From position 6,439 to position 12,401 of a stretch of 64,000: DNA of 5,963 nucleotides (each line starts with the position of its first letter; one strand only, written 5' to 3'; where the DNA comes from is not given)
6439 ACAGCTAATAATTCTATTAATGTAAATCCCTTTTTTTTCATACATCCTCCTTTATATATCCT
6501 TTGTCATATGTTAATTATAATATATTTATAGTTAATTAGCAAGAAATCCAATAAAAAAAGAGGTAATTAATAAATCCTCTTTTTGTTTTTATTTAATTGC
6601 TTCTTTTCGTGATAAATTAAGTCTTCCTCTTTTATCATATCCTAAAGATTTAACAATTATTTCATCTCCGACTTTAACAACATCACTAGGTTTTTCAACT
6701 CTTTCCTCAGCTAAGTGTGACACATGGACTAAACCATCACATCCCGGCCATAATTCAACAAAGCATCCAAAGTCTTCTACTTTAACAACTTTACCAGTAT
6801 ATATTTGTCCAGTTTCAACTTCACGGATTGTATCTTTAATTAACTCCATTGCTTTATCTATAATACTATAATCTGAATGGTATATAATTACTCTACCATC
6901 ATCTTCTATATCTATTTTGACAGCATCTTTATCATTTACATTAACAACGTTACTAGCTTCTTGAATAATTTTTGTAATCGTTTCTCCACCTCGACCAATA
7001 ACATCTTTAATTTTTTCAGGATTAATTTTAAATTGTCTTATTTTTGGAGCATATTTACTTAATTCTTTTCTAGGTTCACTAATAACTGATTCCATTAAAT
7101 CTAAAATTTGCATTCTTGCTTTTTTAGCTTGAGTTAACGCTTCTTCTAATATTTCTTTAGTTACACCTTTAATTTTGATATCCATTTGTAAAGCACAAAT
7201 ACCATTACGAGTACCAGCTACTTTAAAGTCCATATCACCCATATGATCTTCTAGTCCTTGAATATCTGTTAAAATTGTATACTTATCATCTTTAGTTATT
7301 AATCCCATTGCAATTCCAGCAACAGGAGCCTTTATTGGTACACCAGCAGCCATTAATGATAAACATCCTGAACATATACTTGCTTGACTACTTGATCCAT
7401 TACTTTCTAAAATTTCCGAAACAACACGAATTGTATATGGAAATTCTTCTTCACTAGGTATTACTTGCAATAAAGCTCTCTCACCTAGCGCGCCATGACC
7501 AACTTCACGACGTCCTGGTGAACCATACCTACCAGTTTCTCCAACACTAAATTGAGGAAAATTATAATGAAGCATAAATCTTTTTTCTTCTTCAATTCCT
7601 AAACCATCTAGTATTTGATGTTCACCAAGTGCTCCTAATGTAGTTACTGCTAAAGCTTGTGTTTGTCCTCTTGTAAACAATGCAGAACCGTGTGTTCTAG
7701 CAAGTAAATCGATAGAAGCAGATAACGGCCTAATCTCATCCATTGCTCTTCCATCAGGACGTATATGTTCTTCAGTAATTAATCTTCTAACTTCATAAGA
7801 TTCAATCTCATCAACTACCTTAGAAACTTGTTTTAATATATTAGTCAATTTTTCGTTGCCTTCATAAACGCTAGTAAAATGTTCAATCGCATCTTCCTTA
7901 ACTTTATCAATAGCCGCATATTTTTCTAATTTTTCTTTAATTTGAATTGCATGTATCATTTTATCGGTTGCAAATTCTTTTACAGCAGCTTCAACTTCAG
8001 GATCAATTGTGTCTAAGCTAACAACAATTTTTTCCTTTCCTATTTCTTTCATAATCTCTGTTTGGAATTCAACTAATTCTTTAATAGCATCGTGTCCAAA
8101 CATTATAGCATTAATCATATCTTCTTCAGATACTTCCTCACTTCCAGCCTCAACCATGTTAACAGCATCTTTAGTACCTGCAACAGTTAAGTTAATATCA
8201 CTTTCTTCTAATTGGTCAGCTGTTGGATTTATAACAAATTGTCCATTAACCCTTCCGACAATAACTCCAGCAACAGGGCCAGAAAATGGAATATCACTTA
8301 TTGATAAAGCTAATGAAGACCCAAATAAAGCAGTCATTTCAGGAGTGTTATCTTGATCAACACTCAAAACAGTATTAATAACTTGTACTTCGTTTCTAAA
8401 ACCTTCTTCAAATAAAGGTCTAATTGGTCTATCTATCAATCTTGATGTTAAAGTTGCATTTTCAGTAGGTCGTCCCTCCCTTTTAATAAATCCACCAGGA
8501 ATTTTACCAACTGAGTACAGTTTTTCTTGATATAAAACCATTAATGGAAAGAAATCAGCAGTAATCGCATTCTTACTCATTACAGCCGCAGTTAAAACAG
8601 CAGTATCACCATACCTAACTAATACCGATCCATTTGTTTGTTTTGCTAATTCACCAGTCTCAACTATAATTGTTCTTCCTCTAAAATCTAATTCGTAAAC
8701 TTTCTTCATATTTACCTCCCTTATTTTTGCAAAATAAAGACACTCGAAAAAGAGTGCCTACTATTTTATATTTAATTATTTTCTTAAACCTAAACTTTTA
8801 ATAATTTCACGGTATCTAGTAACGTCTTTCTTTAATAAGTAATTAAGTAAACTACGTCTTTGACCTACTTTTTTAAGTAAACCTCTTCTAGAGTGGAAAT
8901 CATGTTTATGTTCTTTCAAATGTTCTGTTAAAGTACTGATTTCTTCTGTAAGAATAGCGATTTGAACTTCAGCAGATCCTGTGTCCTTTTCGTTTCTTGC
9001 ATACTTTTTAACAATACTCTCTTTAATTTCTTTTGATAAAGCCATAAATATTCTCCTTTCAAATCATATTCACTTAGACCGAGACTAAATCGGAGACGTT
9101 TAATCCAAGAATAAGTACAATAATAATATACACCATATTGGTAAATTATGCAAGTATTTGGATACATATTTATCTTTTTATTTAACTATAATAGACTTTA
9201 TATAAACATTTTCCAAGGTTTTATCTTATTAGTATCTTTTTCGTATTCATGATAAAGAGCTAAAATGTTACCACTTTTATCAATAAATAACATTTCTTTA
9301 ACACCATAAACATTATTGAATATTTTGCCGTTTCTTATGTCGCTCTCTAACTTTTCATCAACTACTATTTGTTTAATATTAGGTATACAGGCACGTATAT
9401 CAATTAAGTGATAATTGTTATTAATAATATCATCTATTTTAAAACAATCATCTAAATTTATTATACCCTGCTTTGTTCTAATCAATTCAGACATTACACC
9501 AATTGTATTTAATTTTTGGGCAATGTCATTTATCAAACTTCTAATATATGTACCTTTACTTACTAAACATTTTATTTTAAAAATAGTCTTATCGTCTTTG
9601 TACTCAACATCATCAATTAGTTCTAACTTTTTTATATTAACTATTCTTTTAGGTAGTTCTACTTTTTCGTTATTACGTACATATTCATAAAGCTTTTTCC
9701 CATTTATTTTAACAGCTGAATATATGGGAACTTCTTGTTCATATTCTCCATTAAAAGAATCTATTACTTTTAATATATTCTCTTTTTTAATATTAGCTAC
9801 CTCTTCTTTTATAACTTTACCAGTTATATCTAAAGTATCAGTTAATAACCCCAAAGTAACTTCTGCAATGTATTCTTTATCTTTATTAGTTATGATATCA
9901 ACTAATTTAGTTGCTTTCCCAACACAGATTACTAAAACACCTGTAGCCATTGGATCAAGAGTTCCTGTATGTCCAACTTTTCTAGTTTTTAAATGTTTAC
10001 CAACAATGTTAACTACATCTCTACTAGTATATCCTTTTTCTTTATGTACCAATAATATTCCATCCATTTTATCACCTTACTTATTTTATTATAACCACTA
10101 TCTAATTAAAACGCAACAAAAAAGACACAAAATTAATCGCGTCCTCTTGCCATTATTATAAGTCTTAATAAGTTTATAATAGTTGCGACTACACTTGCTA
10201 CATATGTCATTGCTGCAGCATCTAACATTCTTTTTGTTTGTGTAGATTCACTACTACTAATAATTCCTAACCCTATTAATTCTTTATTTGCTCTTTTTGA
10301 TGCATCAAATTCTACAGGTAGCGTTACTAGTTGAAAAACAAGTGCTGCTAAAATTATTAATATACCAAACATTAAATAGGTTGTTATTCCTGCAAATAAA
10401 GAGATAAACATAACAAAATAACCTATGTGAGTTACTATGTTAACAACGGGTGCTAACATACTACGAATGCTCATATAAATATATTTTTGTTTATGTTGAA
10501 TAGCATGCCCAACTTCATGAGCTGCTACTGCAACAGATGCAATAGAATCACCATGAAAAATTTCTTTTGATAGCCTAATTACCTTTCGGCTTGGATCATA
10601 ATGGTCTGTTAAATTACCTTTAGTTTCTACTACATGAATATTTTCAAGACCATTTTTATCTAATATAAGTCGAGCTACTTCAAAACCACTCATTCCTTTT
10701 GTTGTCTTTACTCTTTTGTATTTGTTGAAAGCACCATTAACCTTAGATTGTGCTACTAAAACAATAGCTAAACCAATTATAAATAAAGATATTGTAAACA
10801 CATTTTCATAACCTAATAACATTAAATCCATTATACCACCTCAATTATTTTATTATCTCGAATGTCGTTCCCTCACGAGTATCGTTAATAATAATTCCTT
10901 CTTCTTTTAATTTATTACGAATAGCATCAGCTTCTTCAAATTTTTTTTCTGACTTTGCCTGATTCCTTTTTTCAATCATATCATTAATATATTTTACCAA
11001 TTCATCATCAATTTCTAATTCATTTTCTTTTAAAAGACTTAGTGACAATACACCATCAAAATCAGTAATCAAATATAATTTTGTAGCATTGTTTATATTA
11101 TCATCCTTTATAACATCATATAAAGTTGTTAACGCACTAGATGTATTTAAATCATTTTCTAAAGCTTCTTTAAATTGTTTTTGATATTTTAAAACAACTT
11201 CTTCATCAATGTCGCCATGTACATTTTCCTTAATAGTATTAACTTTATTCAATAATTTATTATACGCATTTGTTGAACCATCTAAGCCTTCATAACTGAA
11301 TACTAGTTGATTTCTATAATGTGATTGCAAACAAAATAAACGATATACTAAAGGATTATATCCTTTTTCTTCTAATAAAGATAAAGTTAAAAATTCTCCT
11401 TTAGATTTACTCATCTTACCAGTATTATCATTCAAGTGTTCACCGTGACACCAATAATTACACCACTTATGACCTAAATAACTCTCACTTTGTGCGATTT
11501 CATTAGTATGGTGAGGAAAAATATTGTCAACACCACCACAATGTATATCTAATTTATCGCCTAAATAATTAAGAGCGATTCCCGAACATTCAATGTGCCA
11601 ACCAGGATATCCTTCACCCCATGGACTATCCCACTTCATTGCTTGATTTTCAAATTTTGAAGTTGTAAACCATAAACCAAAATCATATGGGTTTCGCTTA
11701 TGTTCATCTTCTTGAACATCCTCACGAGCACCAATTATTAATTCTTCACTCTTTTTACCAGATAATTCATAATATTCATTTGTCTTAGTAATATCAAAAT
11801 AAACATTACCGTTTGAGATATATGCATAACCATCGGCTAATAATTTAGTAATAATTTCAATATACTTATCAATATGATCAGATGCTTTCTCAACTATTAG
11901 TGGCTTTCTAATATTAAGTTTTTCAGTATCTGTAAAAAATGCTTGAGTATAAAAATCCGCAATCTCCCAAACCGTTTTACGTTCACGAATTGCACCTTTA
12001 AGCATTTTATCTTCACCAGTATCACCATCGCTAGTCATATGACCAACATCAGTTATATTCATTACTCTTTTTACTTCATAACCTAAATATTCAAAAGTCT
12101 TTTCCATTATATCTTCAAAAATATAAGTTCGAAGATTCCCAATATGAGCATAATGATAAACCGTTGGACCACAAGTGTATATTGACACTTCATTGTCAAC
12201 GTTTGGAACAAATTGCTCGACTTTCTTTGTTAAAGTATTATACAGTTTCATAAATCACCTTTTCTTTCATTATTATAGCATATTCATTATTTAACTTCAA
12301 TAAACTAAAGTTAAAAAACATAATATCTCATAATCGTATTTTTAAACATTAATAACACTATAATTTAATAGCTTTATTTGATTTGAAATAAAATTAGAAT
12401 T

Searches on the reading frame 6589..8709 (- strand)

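Call 9: search_protein_families(library=pfam, proteins=[window:6589-8709:-], max_evalue=0.01)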
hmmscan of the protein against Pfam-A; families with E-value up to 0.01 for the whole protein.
window:6589-8709:- (706 aa): 7 families
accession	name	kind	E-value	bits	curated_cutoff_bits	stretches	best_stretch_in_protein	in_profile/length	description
PF01138.27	RNase_PH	-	9.2e-54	181.8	25.5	2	11-141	2-130/130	3' exoribonuclease family, domain 1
PF03725.20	RNase_PH_C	-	3.7e-26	91.3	20.8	2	144-208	1-67/67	3' exoribonuclease family, domain 2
PF00575.29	S1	-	5.7e-18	65.5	22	1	631-702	2-74/74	S1 RNA binding domain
PF03726.19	PNPase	-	2e-15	57.4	24.6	1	238-321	1-80/81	Polyribonucleotide nucleotidyltransferase, RNA binding domain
PF00013.35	KH_1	-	2.1e-05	24.6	21.5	1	559-625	3-65/66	KH domain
PF23459.1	S1_RRP5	-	0.00064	20.7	27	1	632-681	2-51/72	RRP5 S1 domain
PF00977.27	His_biosynth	-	0.0038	17.1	23.6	1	199-266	96-160/228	Histidine biosynthesis protein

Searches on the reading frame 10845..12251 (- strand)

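Call 36: search_protein_families(library=pfam, proteins=[window:10845-12251:-], max_evalue=0.001)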
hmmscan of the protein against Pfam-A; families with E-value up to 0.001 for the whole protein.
window:10845-12251:- (468 aa): 6 families
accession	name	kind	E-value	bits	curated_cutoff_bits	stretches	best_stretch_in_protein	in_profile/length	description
PF01406.26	tRNA-synt_1e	-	2.2e-93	313.4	27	1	14-324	2-297/301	tRNA synthetases class I (C) catalytic domain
PF09190.17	DALR_2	-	4.4e-05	24.4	22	1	359-389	1-31/57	DALR domain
PF00750.26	tRNA-synt_1d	-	4.8e-05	22.9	23.3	1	17-140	17-141/349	tRNA synthetases class I (R), catalytic domain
PF01921.24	tRNA-synt_1f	-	0.00021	20.8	27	0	275-338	278-340/360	tRNA synthetases class I (K)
PF23493.1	CysS_C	-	0.00085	19.8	23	0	416-460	2-46/51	Cysteinyl-tRNA ligase anticodon binding domain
PF09334.17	tRNA-synt_1g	-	0.00098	18.4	20.1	0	34-157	13-127/391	tRNA synthetases class I (M)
